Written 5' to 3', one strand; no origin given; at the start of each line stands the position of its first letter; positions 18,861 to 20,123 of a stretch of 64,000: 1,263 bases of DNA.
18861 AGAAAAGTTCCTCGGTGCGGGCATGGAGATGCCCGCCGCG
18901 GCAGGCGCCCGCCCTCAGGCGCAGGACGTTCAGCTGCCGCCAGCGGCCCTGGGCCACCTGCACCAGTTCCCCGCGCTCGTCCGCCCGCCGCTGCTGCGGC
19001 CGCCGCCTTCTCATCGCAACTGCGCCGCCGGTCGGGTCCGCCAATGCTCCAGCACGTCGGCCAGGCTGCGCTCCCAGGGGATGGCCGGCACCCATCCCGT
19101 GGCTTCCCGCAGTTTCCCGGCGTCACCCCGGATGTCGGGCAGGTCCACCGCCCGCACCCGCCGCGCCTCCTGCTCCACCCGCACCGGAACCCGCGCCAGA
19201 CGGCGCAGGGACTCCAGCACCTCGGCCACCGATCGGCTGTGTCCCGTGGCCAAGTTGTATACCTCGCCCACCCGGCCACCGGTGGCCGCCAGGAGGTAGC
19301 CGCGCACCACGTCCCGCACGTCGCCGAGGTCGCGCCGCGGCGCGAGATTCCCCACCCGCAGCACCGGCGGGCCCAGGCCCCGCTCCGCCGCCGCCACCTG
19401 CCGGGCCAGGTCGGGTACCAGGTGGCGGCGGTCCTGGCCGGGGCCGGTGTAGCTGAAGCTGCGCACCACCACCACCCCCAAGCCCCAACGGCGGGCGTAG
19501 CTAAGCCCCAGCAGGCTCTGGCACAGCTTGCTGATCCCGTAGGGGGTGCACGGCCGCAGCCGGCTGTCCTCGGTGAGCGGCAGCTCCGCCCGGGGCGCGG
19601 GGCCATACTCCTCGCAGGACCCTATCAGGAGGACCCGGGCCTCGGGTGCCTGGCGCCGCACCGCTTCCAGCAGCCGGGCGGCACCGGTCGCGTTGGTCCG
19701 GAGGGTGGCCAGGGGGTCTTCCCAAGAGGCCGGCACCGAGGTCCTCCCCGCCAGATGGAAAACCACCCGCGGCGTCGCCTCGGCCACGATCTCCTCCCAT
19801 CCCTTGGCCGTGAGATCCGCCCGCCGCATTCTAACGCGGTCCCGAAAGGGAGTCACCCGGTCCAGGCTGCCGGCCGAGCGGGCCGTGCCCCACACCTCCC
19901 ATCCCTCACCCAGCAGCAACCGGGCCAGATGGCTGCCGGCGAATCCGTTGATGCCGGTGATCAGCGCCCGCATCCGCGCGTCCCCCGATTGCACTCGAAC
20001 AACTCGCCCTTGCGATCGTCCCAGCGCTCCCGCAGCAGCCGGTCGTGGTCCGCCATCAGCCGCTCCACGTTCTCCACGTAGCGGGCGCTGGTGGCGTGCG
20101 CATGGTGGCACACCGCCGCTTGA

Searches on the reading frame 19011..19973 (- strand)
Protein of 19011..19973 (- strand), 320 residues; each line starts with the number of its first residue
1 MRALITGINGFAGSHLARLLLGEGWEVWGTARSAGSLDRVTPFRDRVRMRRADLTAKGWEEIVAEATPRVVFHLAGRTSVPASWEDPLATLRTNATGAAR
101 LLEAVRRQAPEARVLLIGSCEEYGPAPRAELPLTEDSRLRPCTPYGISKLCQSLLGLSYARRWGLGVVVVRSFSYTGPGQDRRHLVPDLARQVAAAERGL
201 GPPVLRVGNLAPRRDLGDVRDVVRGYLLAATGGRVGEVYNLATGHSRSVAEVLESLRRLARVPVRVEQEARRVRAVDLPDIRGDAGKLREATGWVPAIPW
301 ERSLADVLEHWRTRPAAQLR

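Call 4: search_protein_families(library=pfam, proteins=[window:19011-19973:-], max_evalue=0.01)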
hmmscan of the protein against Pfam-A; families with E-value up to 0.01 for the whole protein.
window:19011-19973:- (320 aa): 4 families
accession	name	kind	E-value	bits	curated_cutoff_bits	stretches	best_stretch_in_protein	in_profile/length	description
PF16363.11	GDP_Man_Dehyd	-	6.5e-55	187.3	27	1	4-302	1-327/332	GDP-mannose 4,6 dehydratase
PF01370.27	Epimerase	-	1.6e-52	178.7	20.9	1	3-242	1-240/240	NAD dependent epimerase/dehydratase family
PF04321.23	RmlD_sub_bind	-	9.3e-08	31.9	27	1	1-150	1-130/287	RmlD substrate binding domain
PF02719.21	Polysacc_synt_2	-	0.00039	20.1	20.2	1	60-114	70-124/293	Polysaccharide biosynthesis protein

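Call 5: search_protein_families(library=ncbifam, proteins=[window:19011-19973:-], max_evalue=0.01)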
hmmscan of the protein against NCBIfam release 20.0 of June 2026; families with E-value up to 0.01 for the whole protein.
window:19011-19973:- (320 aa): 24 families
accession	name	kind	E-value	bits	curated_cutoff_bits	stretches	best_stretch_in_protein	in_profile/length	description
TIGR04180.1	EDH_00030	hypoth_equivalog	4.4e-39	134.3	475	1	4-297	2-295/297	NAD-dependent 4,6-dehydratase LegB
TIGR01181.1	dTDP_gluc_dehyt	equivalog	1.4e-30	106.5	365.1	1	3-311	2-311/321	dTDP-glucose 4,6-dehydratase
TIGR01179.1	galE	equivalog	6.6e-26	90.9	262.3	1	3-299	2-312/332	UDP-glucose 4-epimerase GalE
TIGR01472.1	gmd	equivalog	5.3e-25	88.3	415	1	3-257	3-265/342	GDP-mannose 4,6-dehydratase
TIGR02622.1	CDP_4_6_dhtase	equivalog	5.9e-18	65.1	278.45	1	2-312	6-331/352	CDP-glucose 4,6-dehydratase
NF007582.0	PRK10217.1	equivalog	1.7e-16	60.3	698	1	2-259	3-269/355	dTDP-glucose 4,6-dehydratase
NF043036.1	ErythonDh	equivalog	1.8e-16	60.2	325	1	1-171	1-175/321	D-erythronate dehydrogenase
NF007956.0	PRK10675.1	subfamily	1.2e-12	47.7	394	1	1-313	1-330/338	UDP-glucose 4-epimerase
NF007490.0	PRK10084.1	subfamily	2.1e-12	46.7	649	1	1-305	1-328/361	dTDP-glucose 4,6-dehydratase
TIGR03466.1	HpnA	hypoth_equivalog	2.7e-12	46.2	367.65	1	1-264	1-250/327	hopanoid-associated sugar epimerase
NF011728.1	PRK15181.1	equivalog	4.1e-12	45.8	760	1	69-257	92-279/348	Vi polysaccharide biosynthesis UDP-N-acetylglucosaminuronic acid C-4 epimerase TviC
NF041015.1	UDPsulfquin_syn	equivalog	6.1e-08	32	575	1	47-132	68-156/384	UDP-sulfoquinovose synthase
TIGR02197.1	heptose_epim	equivalog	1.9e-07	30.6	274.6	1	4-280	2-273/316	ADP-glyceromanno-heptose 6-epimerase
NF008872.0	PRK11908.1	equivalog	2.9e-07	29.9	294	1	2-278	3-289/349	bifunctional UDP-4-keto-pentose/UDP-xylose synthase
NF052578.1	StrlDmthSdmBMthl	equivalog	7.5e-07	29.2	600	1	1-263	1-248/328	sterol demethylase protein SdmB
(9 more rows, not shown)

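Call 21: find_homologous_proteins(query=window:19011-19973:-, max_evalue=1e-40)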
Query window:19011-19973:- (320 aa): 3632 proteins with E <= 1e-40 among 8000 candidates; the best 120 are listed.
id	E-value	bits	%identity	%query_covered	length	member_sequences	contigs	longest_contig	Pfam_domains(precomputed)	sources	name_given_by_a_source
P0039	1.8e-205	700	100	100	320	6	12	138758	PF04321.24,PF16363.12,PF01370.28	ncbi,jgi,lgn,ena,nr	ncbi:MAG: GDP-mannose 4,6-dehydratase [Thermaerobacter sp.]|jgi:GDP-4-dehydro-6-deoxy-D-mannose redu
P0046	1.3e-137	477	95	72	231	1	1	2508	PF04321.24,PF16363.12,PF01370.28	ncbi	-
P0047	7.4e-89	316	48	98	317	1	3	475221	PF04321.24,PF16363.12,PF02719.22,PF01370.28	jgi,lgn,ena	-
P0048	7.8e-88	313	48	98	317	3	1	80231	PF04321.24,PF16363.12,PF02719.22,PF01073.26,PF01370.28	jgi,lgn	jgi:GDP-4-dehydro-6-deoxy-D-mannose reductase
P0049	7.9e-87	310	48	98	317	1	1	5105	PF04321.24,PF16363.12,PF02719.22,PF01370.28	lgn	-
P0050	4.1e-86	307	46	98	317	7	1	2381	PF04321.24,PF16363.12,PF02719.22,PF01370.28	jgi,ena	-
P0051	1.5e-85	306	52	98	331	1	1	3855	PF04321.24,PF16363.12,PF02719.22,PF01073.26,PF01370.28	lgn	-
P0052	1.9e-85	305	52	99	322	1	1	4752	PF04321.24,PF16363.12,PF02719.22,PF01370.28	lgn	-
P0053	1.9e-85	305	46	99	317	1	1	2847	PF04321.24,PF16363.12,PF02719.22,PF01370.28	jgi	jgi:GDP-4-dehydro-6-deoxy-D-mannose reductase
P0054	1.1e-84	303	47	99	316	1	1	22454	PF16363.12,PF02719.22,PF01370.28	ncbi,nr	ncbi:MAG: GDP-mannose 4,6-dehydratase [Chloroflexi bacterium]|nr:GDP-mannose 4,6-dehydratase [Chloro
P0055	1.8e-84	302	50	98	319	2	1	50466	PF04321.24,PF16363.12,PF02719.22,PF01073.26,PF01370.28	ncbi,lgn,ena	-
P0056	2.2e-84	302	51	99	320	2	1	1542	PF04321.24,PF16363.12,PF02719.22,PF13460.13,PF01370.28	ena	-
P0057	2.5e-84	302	50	98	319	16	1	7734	PF04321.24,PF16363.12,PF02719.22,PF01073.26,PF01370.28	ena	-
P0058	3.1e-84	301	50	98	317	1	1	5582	PF04321.24,PF16363.12,PF02719.22,PF01370.28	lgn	-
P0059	5.4e-84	300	49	98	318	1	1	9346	PF04321.24,PF16363.12,PF02719.22,PF01073.26,PF01370.28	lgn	-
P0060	6.4e-84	300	48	98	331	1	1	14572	PF04321.24,PF16363.12,PF02719.22,PF01370.28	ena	-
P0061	1.1e-83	299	48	99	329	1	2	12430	PF04321.24,PF16363.12,PF02719.22,PF01370.28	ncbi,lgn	-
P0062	3.1e-83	298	49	98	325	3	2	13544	PF04321.24,PF16363.12,PF02719.22,PF01370.28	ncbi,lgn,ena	-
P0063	3.1e-83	298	50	100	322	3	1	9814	PF04321.24,PF16363.12,PF02719.22,PF01370.28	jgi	jgi:GDP-4-dehydro-6-deoxy-D-mannose reductase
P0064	3.3e-83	298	49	98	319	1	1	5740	PF16363.12,PF01370.28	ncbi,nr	ncbi:MAG: family oxidoreductase [Dehalococcoidia bacterium]|nr:family oxidoreductase [Dehalococcoidi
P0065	3.3e-83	298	47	98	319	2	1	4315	PF04321.24,PF16363.12,PF02719.22,PF01370.28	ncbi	ncbi:MAG: GDP-mannose 4,6-dehydratase [Anaerolineae bacterium]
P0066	5.3e-83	297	49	99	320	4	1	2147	PF04321.24,PF16363.12,PF02719.22,PF01370.28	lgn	-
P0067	6.8e-83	297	50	98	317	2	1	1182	PF16363.12,PF02719.22,PF01370.28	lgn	-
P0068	7.1e-83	297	48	98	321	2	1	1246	PF04321.24,PF16363.12,PF02719.22,PF01073.26,PF01370.28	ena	-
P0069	7.9e-83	297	49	98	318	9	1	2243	PF04321.24,PF16363.12,PF02719.22,PF01370.28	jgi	jgi:GDP-4-dehydro-6-deoxy-D-mannose reductase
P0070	9.9e-83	296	47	98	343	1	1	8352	PF16363.12,PF02719.22,PF01073.26,PF01370.28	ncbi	-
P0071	2.7e-82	295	47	98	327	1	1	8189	PF04321.24,PF16363.12,PF02719.22,PF13460.13,PF01370.28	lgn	-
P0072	2.8e-82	295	49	99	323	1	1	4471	PF04321.24,PF16363.12,PF02719.22,PF01073.26,PF13460.13,PF01370.28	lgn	-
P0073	3.1e-82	295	50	98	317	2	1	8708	PF04321.24,PF16363.12,PF02719.22,PF01370.28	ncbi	-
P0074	3.4e-82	295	47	98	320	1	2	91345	PF04321.24,PF16363.12,PF02719.22,PF01370.28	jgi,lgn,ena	-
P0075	3.5e-82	295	50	99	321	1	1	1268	PF04321.24,PF16363.12,PF02719.22,PF01370.28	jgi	jgi:GDP-4-dehydro-6-deoxy-D-mannose reductase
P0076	3.8e-82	294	49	99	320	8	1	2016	PF04321.24,PF16363.12,PF02719.22,PF01370.28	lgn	-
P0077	4.2e-82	294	50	98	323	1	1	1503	PF04321.24,PF16363.12,PF02719.22,PF01073.26,PF13460.13,PF01370.28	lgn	-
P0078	4.4e-82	294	45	98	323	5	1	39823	PF04321.24,PF16363.12,PF02719.22,PF01073.26,PF01370.28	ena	-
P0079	4.5e-82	294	50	99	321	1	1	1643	PF04321.24,PF16363.12,PF02719.22,PF01370.28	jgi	jgi:GDP-4-dehydro-6-deoxy-D-mannose reductase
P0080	5.3e-82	294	45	98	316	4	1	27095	PF04321.24,PF16363.12,PF02719.22,PF01370.28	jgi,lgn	-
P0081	5.4e-82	294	49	98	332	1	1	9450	PF04321.24,PF16363.12,PF02719.22,PF13460.13,PF01370.28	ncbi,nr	ncbi:MAG: GDP-mannose 4,6-dehydratase [Chloroflexi bacterium]|nr:GDP-mannose 4,6-dehydratase [Chloro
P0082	6.5e-82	294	48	98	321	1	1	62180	PF04321.24,PF16363.12,PF02719.22,PF01370.28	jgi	-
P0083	7.5e-82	293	49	98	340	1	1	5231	PF04321.24,PF16363.12,PF02719.22,PF01370.28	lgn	-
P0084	7.9e-82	293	48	99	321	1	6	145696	PF04321.24,PF16363.12,PF02719.22,PF01370.28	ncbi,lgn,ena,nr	ncbi:MAG TPA: GDP-mannose 4,6-dehydratase [Anaerolineae bacterium]|nr:GDP-mannose 4,6-dehydratase [A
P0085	9.1e-82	293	50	100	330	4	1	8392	PF04321.24,PF16363.12,PF02719.22,PF01370.28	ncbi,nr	ncbi:MAG: GDP-mannose 4,6-dehydratase [Anaerolineae bacterium]|nr:GDP-mannose 4,6-dehydratase [Anaer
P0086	9.3e-82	293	44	98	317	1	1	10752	PF04321.24,PF16363.12,PF02719.22,PF01073.26,PF01370.28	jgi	jgi:GDP-4-dehydro-6-deoxy-D-mannose reductase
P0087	9.6e-82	293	50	98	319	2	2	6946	PF04321.24,PF16363.12,PF02719.22,PF01073.26,PF01370.28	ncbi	-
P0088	1.0e-81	293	51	99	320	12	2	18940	PF04321.24,PF16363.12,PF02719.22,PF01370.28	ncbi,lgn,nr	ncbi:MAG TPA: GDP-mannose 4,6-dehydratase [Thermoflexia bacterium]|nr:GDP-mannose 4,6-dehydratase [T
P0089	1.1e-81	293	45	98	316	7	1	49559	PF04321.24,PF16363.12,PF02719.22,PF01073.26,PF01370.28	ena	-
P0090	1.1e-81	293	49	100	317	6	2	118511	PF04321.24,PF16363.12,PF01370.28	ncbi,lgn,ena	-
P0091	1.1e-81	293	50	98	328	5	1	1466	PF04321.24,PF16363.12,PF02719.22,PF01370.28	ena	-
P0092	1.2e-81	293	50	98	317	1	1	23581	PF04321.24,PF16363.12,PF02719.22,PF01370.28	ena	-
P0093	1.4e-81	293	50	99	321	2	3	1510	PF04321.24,PF16363.12,PF02719.22,PF01370.28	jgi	jgi:GDP-4-dehydro-6-deoxy-D-mannose reductase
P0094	1.4e-81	293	50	99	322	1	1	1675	PF04321.24,PF16363.12,PF02719.22,PF01073.26,PF01370.28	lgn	-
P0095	2.2e-81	292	50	98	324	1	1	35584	PF16363.12,PF02719.22,PF01370.28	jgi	-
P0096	2.3e-81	292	48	98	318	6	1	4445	PF04321.24,PF16363.12,PF02719.22,PF01370.28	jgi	-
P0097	2.3e-81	292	48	98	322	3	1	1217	PF04321.24,PF16363.12,PF02719.22,PF01370.28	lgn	-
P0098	2.6e-81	292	50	98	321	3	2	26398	PF04321.24,PF16363.12,PF02719.22,PF01370.28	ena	-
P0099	2.6e-81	292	49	100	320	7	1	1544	PF04321.24,PF16363.12,PF02719.22,PF13460.13,PF01370.28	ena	-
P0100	2.9e-81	291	45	98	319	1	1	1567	PF04321.24,PF16363.12,PF02719.22,PF01370.28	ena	-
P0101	2.9e-81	291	50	100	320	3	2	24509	PF04321.24,PF16363.12,PF02719.22,PF01370.28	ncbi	-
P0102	3.5e-81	291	48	98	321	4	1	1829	PF04321.24,PF16363.12,PF02719.22,PF01370.28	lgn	-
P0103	3.6e-81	291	49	99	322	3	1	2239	PF04321.24,PF16363.12,PF02719.22,PF01370.28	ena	-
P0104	4.0e-81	291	48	98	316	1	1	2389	PF04321.24,PF16363.12,PF02719.22,PF01370.28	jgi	jgi:GDP-4-dehydro-6-deoxy-D-mannose reductase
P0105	4.0e-81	291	49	98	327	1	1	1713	PF04321.24,PF16363.12,PF02719.22,PF01370.28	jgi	-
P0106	4.1e-81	291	47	98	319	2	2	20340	PF04321.24,PF16363.12,PF02719.22,PF01370.28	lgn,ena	-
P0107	4.3e-81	291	50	98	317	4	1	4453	PF04321.24,PF16363.12,PF02719.22,PF01370.28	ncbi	-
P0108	5.0e-81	291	48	98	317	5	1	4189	PF04321.24,PF16363.12,PF02719.22,PF01370.28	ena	-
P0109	5.3e-81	291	48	99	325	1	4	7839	PF04321.24,PF16363.12,PF02719.22,PF01370.28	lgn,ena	-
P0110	5.3e-81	291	47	98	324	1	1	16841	PF04321.24,PF16363.12,PF02719.22,PF01073.26,PF01370.28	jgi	-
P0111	5.9e-81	290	50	98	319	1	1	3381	PF04321.24,PF16363.12,PF02719.22,PF01370.28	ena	-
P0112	7.1e-81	290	48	99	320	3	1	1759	PF04321.24,PF16363.12,PF02719.22,PF01370.28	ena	-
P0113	7.1e-81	290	48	99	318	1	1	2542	PF04321.24,PF16363.12,PF02719.22,PF01370.28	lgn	-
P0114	7.2e-81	290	46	98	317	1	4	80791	PF04321.24,PF16363.12,PF02719.22,PF01073.26,PF07993.19,PF01370.28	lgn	-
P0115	8.1e-81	290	47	98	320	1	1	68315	PF04321.24,PF16363.12,PF02719.22,PF01370.28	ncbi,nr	ncbi:MAG: GDP-mannose 4,6-dehydratase [Acidobacteriota bacterium]|nr:GDP-mannose 4,6-dehydratase [Ac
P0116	1.0e-80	290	50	98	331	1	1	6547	PF04321.24,PF16363.12,PF02719.22,PF01370.28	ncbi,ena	-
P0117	1.1e-80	290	48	98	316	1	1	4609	PF04321.24,PF16363.12,PF02719.22,PF01370.28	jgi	jgi:GDP-4-dehydro-6-deoxy-D-mannose reductase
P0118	1.1e-80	290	48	98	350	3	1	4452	PF04321.24,PF16363.12,PF02719.22,PF01370.28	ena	-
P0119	1.1e-80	290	47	100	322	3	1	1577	PF04321.24,PF16363.12,PF02719.22,PF01370.28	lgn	-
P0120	1.2e-80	290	48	98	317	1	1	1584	PF04321.24,PF16363.12,PF02719.22,PF01370.28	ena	-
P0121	2.8e-80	288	47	99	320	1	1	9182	PF04321.24,PF16363.12,PF02719.22,PF01073.26,PF13460.13,PF01370.28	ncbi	ncbi:MAG: GDP-mannose 4,6-dehydratase [Bacillota bacterium]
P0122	2.8e-80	288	50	98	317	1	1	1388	PF04321.24,PF16363.12,PF02719.22,PF01370.28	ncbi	-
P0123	2.9e-80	288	49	98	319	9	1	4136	PF04321.24,PF16363.12,PF02719.22,PF01370.28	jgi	jgi:GDP-4-dehydro-6-deoxy-D-mannose reductase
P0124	3.1e-80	288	48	99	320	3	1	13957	PF16363.12,PF02719.22,PF01370.28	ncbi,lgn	-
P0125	3.3e-80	288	47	98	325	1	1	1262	PF04321.24,PF16363.12,PF02719.22,PF05368.20,PF01073.26,PF13460.13,PF01370.28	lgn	-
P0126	3.7e-80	288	46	100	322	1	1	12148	PF16363.12,PF02719.22,PF01370.28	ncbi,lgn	ncbi:MAG: GDP-mannose 4,6-dehydratase [Anaerolineae bacterium]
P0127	4.2e-80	288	49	96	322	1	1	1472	PF04321.24,PF16363.12,PF01370.28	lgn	-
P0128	5.2e-80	287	49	98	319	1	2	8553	PF04321.24,PF16363.12,PF02719.22,PF01073.26,PF01370.28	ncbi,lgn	-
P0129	5.7e-80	287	50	98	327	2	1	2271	PF04321.24,PF16363.12,PF02719.22,PF01370.28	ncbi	-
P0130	6.4e-80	287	49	98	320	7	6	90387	PF04321.24,PF16363.12,PF02719.22,PF01370.28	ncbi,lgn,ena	-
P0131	6.8e-80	287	49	99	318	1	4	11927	PF16363.12,PF02719.22,PF01370.28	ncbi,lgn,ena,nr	ncbi:MAG TPA: SDR family oxidoreductase [Anaerolineae bacterium]|nr:SDR family oxidoreductase [Anaer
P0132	8.0e-80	287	48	98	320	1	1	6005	PF04321.24,PF16363.12,PF02719.22,PF01370.28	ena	-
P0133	1.0e-79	286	49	99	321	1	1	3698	PF04321.24,PF16363.12,PF02719.22,PF01370.28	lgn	-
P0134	1.1e-79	286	48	99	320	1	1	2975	PF04321.24,PF16363.12,PF02719.22,PF01370.28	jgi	jgi:GDP-4-dehydro-6-deoxy-D-mannose reductase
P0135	1.1e-79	286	49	98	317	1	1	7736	PF04321.24,PF16363.12,PF02719.22,PF01370.28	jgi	-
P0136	1.2e-79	286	47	99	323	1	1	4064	PF04321.24,PF16363.12,PF02719.22,PF01370.28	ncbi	-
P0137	1.4e-79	286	47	98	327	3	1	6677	PF04321.24,PF16363.12,PF02719.22,PF01370.28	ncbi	-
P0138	1.4e-79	286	48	98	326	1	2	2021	PF04321.24,PF16363.12,PF02719.22,PF01370.28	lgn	-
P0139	1.4e-79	286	47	100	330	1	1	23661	PF04321.24,PF16363.12,PF02719.22,PF01073.26,PF07993.19,PF01370.28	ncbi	ncbi:MAG: GDP-mannose 4,6-dehydratase [Anaerolineae bacterium]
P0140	1.5e-79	286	46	99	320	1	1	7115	PF04321.24,PF16363.12,PF02719.22,PF01073.26,PF13460.13,PF01370.28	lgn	-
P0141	1.7e-79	286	48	98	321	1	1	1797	PF04321.24,PF16363.12,PF02719.22,PF01370.28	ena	-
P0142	1.8e-79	286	49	98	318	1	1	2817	PF16363.12,PF02719.22,PF01370.28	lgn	-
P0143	1.8e-79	286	48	98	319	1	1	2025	PF04321.24,PF16363.12,PF02719.22,PF01370.28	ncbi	-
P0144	1.8e-79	286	47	98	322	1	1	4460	PF04321.24,PF16363.12,PF02719.22,PF01370.28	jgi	-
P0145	2.0e-79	285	48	98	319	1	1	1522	PF04321.24,PF16363.12,PF02719.22,PF01370.28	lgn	-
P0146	2.0e-79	285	50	98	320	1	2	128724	PF04321.24,PF16363.12,PF02719.22,PF01370.28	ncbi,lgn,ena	-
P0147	2.2e-79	285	48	98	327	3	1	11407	PF04321.24,PF16363.12,PF02719.22,PF01370.28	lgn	-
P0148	2.4e-79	285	48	98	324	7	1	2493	PF04321.24,PF16363.12,PF02719.22,PF01370.28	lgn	-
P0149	2.9e-79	285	49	98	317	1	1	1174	PF04321.24,PF16363.12,PF02719.22,PF01370.28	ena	-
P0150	2.9e-79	285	47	99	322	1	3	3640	PF16363.12,PF02719.22,PF01370.28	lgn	-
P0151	3.0e-79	285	48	98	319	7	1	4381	PF04321.24,PF16363.12,PF02719.22,PF01073.26,PF01370.28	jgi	jgi:GDP-4-dehydro-6-deoxy-D-mannose reductase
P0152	3.0e-79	285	47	99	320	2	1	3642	PF04321.24,PF16363.12,PF02719.22,PF01370.28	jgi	jgi:GDP-4-dehydro-6-deoxy-D-mannose reductase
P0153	3.2e-79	285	48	98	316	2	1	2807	PF04321.24,PF16363.12,PF02719.22,PF01370.28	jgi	jgi:GDP-4-dehydro-6-deoxy-D-mannose reductase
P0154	3.2e-79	285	42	98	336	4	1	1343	PF04321.24,PF16363.12,PF02719.22,PF13460.13,PF01370.28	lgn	-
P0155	3.7e-79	285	48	99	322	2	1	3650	PF04321.24,PF16363.12,PF02719.22,PF05368.20,PF01073.26,PF13460.13,PF01370.28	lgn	-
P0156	3.8e-79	285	48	98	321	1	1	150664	PF04321.24,PF16363.12,PF01370.28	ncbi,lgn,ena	-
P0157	4.9e-79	284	47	99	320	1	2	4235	PF04321.24,PF16363.12,PF02719.22,PF01370.28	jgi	jgi:GDP-4-dehydro-6-deoxy-D-mannose reductase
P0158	4.9e-79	284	48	98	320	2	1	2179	PF04321.24,PF16363.12,PF02719.22,PF01073.26,PF01370.28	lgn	-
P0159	4.9e-79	284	48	98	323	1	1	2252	PF04321.24,PF16363.12,PF02719.22,PF13460.13,PF01370.28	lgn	-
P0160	5.3e-79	284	47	99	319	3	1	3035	PF04321.24,PF16363.12,PF02719.22,PF01073.26,PF01370.28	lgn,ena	-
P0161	5.5e-79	284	45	98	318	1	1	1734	PF04321.24,PF16363.12,PF02719.22,PF01370.28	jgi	jgi:GDP-4-dehydro-6-deoxy-D-mannose reductase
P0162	5.9e-79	284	47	98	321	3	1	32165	PF04321.24,PF16363.12,PF02719.22,PF01370.28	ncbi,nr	ncbi:MAG: GDP-mannose 4,6-dehydratase [Anaerolineae bacterium]|nr:GDP-mannose 4,6-dehydratase [Anaer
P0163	6.3e-79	284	48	98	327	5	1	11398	PF04321.24,PF16363.12,PF02719.22,PF01370.28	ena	-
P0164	6.8e-79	284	47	98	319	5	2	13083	PF04321.24,PF16363.12,PF02719.22,PF01370.28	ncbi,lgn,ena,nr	ncbi:MAG: GDP-mannose 4,6-dehydratase [Chloroflexi bacterium]|nr:GDP-mannose 4,6-dehydratase [Chloro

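Call 27: search_solved_structures(query=window:19011-19973:-, max_evalue=1e-20)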
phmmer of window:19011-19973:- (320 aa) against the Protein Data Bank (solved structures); distinct sequences matched with E-value up to 1e-20: 11.
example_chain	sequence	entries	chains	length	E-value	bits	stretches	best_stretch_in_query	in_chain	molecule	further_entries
2pk3_A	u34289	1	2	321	4.4e-63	216.9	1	1-312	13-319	GDP-6-deoxy-D-lyxo-4-hexulose reductase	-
6x3b_A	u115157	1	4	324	1.6e-47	165.8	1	2-315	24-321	GDP-6-deoxy-D-mannose reductase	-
7us5_A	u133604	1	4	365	1.4e-36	129.8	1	3-313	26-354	GDP-D-GLYCERO-D-MANNO-HEPTOSE 4,6-DEHYDRATASE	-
4lw8_A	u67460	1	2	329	4.2e-36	128.2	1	2-316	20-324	Putative epimerase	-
1n7g_A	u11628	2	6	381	4.1e-25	92.1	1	3-304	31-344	GDP-D-mannose-4,6-dehydratase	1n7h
6kv9_A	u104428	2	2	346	4.3e-24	88.8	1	3-263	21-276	MoeE5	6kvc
2z1m_A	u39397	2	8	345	4.8e-24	88.6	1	2-265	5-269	GDP-D-mannose dehydratase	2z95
1rpn_A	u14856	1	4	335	7.9e-23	84.6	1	3-300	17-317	GDP-mannose 4,6-dehydratase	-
2hun_A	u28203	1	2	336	1.6e-22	83.6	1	1-261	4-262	336aa long hypothetical dTDP-glucose 4,6-dehydratase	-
1db3_A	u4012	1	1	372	2.3e-21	79.8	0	3-267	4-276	GDP-MANNOSE 4,6-DEHYDRATASE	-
7kf3_A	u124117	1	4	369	9.2e-21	77.8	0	3-267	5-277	GDP-mannose 4,6-dehydratase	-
